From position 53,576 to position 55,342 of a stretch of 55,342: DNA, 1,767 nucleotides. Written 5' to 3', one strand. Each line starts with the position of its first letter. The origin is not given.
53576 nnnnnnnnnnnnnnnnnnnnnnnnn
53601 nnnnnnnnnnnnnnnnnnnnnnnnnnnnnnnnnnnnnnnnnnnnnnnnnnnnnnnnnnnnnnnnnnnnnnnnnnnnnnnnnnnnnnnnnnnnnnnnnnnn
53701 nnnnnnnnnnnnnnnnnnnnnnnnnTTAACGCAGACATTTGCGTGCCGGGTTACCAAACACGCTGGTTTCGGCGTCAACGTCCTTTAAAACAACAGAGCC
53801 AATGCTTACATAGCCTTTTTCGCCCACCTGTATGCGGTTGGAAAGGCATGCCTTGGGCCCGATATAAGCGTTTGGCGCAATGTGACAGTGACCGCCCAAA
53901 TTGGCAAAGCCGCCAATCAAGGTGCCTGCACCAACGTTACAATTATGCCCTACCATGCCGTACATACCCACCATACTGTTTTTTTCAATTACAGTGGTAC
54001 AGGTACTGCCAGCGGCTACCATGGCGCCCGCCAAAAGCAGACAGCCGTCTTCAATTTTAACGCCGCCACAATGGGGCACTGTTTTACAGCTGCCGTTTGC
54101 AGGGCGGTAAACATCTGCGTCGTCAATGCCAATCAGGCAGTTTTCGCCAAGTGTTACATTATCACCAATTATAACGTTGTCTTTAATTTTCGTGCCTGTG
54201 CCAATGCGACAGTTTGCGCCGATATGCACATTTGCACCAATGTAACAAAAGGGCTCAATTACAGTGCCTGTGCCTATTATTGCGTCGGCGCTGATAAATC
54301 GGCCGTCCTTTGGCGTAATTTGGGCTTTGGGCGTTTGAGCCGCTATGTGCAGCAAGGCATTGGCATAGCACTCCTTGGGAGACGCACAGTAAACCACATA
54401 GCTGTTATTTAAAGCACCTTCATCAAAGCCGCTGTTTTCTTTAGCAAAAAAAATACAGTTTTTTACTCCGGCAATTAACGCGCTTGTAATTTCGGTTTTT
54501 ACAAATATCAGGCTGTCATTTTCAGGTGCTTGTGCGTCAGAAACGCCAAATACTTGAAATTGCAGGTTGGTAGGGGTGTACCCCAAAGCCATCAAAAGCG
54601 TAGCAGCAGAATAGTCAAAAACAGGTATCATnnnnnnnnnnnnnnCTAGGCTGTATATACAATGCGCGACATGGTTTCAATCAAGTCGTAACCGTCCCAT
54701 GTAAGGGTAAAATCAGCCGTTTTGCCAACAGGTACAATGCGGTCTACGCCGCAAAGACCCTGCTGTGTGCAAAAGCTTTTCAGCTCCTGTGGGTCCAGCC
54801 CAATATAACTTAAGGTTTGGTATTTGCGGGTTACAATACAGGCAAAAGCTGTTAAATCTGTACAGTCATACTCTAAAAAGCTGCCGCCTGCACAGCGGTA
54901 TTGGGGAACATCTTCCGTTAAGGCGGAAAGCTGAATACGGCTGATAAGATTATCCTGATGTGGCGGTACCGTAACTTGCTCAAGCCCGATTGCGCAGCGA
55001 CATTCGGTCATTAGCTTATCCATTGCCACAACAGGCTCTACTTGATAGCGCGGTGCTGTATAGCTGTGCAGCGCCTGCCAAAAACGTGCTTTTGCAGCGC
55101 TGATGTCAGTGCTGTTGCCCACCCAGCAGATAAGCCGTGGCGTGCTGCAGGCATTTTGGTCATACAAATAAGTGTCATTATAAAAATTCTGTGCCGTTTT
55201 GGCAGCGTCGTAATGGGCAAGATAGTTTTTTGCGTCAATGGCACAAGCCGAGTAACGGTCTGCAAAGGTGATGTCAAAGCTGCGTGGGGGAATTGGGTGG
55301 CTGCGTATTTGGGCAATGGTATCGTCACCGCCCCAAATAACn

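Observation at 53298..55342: Acyl-thioester toolkit (LuxC-like reductase, LpxD-like acyltransferase, MCE-like VOC protein) embedded with a UDP-HexNAc dehydrogenase in a Gram-positive glycan locus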

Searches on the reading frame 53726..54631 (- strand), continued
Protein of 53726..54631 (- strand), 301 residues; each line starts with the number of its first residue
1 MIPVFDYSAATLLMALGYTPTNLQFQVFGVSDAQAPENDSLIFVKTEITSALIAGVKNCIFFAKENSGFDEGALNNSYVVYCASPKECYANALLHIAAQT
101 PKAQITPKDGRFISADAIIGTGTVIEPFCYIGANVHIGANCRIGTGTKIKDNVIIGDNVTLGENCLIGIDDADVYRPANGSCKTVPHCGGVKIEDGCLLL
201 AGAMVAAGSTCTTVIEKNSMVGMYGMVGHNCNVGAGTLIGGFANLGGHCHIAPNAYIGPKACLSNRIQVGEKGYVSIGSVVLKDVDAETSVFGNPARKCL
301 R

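Call 95: find_encoding_contigs(protein=P0366, flank=8000, max_places=3)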
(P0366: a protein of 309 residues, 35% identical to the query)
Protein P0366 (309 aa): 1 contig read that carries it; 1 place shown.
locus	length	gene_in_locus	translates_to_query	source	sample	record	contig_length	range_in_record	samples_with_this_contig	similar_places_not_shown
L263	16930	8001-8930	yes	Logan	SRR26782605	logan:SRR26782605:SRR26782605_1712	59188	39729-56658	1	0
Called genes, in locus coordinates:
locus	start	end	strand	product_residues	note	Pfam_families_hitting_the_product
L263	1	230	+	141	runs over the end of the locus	-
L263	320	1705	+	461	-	PF00534:Glycos_transf_1 (weak)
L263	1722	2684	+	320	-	PF01073:3Beta_HSD, PF01370:Epimerase, PF02719:Polysacc_synt_2, PF04321:RmlD_sub_bind, PF07993:NAD_binding_4, PF16363:GDP_Man_Dehyd, PF13460:NAD_binding_10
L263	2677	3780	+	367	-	PF00155:Aminotran_1_2, PF01041:DegT_DnrJ_EryC1, PF01212:Beta_elim_lyase (weak), PF00266:Aminotran_5 (weak), PF01053:Cys_Met_Meta_PP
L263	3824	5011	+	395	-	PF01071:GARS_A, PF02222:ATP-grasp (weak), PF02655:ATP-grasp_3 (weak), PF02786:CPSase_L_D2 (weak), PF07478:Dala_Dala_lig_C, PF13535:ATP-grasp_4, PF18603:LAL_C2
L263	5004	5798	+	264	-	PF04909:Amidohydro_2 (weak)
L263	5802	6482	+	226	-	PF13489:Methyltransf_23 (weak), PF05175:MTS (weak), PF13847:Methyltransf_31, PF08241:Methyltransf_11, PF08242:Methyltransf_12, PF13649:Methyltransf_25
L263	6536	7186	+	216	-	PF03737:RraA-like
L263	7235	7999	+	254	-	-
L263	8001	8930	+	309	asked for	PF25087:GMPPB_C (faint), PF25084:LbH_EIF2B, PF00132:Hexapep, PF14602:Hexapep_2 (weak)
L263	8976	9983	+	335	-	PF00534:Glycos_transf_1 (weak), PF04101:Glyco_tran_28_C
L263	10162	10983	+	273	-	PF00669:Flagellin_N, PF00700:Flagellin_C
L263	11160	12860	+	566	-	PF00669:Flagellin_N, PF00700:Flagellin_C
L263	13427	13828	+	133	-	-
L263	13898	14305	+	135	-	PF00460:Flg_bb_rod (weak), PF06429:Flg_bbr_C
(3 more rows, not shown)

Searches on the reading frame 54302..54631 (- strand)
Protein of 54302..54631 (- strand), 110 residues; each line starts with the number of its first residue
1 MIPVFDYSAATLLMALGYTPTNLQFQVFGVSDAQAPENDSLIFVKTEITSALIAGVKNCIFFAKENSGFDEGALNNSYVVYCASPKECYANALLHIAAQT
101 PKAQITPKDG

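Call 79: search_solved_structures(query=A4, max_evalue=10, show_alignments=2)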
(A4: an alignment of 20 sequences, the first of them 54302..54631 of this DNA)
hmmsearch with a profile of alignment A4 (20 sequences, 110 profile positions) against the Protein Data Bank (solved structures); distinct sequences matched with E-value up to 10: 4.
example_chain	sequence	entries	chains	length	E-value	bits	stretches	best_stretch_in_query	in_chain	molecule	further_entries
6cfz_E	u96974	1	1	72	0.61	13.2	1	34-95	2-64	Dad4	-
9m7x_A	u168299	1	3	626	1.2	12.3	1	21-96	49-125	Gp17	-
2n8x_A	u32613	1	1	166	1.3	12.1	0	54-100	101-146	LPS-assembly lipoprotein LptE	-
6w0v_B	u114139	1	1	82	1.5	12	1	9-49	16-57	Bacteriocin immunity protein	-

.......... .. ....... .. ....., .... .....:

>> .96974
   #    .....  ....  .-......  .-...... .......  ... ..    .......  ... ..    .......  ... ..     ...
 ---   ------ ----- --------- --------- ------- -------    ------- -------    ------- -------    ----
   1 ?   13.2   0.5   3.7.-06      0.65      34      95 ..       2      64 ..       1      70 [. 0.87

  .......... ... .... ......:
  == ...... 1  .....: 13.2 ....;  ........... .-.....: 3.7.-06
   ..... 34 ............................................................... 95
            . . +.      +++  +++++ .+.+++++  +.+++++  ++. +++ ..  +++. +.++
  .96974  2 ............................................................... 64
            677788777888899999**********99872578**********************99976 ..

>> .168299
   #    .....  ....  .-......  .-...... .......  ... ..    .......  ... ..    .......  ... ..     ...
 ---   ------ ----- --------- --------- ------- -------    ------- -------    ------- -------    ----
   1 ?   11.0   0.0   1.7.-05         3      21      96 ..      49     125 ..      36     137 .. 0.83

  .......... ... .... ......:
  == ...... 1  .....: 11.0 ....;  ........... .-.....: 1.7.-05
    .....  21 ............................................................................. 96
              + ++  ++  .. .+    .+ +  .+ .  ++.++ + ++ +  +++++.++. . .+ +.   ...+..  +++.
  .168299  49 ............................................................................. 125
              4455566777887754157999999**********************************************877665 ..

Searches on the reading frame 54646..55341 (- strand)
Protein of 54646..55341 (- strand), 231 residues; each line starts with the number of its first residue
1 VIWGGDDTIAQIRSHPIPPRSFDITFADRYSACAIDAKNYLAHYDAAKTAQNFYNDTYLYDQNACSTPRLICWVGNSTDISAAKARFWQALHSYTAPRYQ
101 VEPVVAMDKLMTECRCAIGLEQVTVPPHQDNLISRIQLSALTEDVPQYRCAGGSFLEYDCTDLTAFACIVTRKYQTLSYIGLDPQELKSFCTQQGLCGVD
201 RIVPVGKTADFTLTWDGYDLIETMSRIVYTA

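Call 5: search_protein_families(library=pfam, proteins=[window:54646-55341:-], max_evalue=0.01)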
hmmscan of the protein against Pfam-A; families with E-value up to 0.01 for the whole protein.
window:54646-55341:- (231 aa): 1 family
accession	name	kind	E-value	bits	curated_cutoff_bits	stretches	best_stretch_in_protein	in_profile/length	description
PF05893.19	LuxC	-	1.2e-13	51.1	21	1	1-226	174-400/401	Acyl-CoA reductase (LuxC)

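Call 6: search_protein_families(library=ncbifam, proteins=[window:54646-55341:-], max_evalue=0.01)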
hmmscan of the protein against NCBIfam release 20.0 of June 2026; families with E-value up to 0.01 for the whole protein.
window:54646-55341:- (231 aa): 1 family
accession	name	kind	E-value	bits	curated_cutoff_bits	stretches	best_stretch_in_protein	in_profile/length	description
NF052251.1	LCFA_red_LuxC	equivalog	0.00027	19.6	750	1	1-151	228-371/478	long-chain-fatty-acyl-CoA reductase LuxC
